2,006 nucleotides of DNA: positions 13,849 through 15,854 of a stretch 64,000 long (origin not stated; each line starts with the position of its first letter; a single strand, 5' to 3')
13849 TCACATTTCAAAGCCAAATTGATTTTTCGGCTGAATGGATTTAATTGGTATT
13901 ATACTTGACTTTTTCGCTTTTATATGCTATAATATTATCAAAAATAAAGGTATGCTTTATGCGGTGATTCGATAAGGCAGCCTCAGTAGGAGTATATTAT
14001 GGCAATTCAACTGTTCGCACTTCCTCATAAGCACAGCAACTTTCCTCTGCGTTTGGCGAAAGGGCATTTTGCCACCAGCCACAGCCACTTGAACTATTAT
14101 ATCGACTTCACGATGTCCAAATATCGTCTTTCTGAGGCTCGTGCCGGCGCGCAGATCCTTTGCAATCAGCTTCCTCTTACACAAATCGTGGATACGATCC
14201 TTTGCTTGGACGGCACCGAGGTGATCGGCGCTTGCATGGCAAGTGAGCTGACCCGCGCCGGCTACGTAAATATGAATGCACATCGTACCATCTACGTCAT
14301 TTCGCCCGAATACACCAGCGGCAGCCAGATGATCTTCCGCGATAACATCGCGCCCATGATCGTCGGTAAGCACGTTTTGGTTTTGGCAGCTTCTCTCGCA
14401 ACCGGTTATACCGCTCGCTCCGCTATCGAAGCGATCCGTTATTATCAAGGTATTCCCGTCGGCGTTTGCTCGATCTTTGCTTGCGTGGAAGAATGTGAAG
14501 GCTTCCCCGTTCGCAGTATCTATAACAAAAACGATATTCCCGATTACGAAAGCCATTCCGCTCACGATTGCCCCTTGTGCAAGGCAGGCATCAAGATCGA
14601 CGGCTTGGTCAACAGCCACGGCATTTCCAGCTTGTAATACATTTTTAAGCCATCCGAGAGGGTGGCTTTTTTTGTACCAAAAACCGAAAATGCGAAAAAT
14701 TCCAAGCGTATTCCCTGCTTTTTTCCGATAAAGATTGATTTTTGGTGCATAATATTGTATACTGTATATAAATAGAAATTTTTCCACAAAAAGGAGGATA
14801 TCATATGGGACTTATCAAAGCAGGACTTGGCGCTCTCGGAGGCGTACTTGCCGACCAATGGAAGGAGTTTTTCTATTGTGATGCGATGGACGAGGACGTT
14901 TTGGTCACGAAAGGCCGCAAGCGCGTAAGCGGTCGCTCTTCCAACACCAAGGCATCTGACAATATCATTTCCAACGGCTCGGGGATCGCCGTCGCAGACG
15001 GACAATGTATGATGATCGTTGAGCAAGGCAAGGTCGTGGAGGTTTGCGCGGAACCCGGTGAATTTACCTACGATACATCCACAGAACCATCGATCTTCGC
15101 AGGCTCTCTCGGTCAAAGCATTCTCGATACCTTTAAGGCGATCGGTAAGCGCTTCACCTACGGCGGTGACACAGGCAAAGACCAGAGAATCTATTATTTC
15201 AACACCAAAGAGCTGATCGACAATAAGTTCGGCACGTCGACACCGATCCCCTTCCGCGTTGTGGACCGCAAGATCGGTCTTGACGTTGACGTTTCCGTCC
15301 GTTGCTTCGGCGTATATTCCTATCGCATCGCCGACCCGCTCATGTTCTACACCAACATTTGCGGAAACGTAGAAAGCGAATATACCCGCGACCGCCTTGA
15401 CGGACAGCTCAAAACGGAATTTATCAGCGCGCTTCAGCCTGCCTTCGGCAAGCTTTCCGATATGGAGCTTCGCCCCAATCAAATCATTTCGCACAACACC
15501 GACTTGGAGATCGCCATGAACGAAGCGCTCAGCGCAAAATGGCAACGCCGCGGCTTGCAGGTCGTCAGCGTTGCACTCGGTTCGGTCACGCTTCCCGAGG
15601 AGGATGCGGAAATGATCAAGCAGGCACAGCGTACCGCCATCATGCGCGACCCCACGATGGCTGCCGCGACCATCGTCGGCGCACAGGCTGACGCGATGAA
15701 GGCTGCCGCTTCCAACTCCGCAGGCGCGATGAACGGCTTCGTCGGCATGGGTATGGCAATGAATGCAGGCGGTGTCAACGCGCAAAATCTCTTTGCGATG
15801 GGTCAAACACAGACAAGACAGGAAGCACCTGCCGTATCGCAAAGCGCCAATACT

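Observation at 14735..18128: YdjGHI-like membrane-stress module in which the SPFH protein carries four tandem zinc ribbons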

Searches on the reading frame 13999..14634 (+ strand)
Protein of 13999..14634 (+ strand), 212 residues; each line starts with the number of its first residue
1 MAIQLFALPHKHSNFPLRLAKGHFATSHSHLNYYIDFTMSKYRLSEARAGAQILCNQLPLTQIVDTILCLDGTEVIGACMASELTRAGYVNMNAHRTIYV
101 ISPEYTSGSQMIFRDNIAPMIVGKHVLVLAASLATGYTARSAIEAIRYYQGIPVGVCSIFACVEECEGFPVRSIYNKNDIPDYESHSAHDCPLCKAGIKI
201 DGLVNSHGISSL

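Call 4: search_protein_families(library=pfam, proteins=[window:13999-14634:+], max_evalue=0.01)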
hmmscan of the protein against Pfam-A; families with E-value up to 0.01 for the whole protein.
window:13999-14634:+ (212 aa): 0 families

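Call 5: search_protein_families(library=ncbifam, proteins=[window:13999-14634:+], max_evalue=0.01)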
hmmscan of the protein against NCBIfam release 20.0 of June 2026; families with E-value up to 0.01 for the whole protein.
window:13999-14634:+ (212 aa): 3 families
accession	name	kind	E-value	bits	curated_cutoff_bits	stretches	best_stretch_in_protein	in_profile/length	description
TIGR01367.1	pyrE_Therm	equivalog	3.5e-07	30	150.25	1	21-201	14-182/187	orotate phosphoribosyltransferase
NF002620.0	PRK02277.1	subfamily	0.00049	19.8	115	1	48-175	70-195/201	orotate phosphoribosyltransferase-like protein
NF045507.1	transregGfcR_Halo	equivalog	0.006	16.1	300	1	113-176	144-208/215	transcriptional regulator GfcR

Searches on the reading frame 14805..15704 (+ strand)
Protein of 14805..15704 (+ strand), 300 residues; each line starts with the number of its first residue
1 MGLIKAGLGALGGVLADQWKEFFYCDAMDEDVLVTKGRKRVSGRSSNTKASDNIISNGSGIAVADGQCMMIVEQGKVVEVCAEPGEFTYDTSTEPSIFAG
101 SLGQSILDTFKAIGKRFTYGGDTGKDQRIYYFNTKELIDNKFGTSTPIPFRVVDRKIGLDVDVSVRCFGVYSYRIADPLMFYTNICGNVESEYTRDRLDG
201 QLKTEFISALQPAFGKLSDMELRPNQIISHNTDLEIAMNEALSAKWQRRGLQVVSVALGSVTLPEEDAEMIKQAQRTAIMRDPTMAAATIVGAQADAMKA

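Call 24: search_protein_representatives(protein=window:14805-15704:+)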
Query: 300 residues. Proteins with E-value up to 0.001 (for the whole library): 2375; up to 1e-10: 1323; up to 1e-30: 494. The best 150 are listed.
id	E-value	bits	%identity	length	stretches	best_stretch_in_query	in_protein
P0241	1.8e-158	542.6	83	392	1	1-285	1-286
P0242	2.2e-138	476.7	79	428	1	15-270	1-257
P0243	3.2e-129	446.6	64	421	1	1-299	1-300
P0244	7.6e-128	442.1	67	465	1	10-294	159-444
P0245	1.4e-127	441.3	66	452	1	1-286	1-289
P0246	4.3e-127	439.6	64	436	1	1-299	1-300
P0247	4.8e-126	436.2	72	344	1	1-257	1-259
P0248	4.8e-123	426.4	62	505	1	1-300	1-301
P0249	2.4e-121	420.8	66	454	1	1-288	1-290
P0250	2.6e-120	417.4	62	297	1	1-288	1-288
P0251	2.9e-119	414.0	72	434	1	1-247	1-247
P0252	2.6e-116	404.2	70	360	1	1-243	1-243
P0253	4.2e-116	403.6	70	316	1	1-249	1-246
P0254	1.5e-115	401.8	59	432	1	1-300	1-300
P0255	4.2e-115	400.3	82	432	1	1-211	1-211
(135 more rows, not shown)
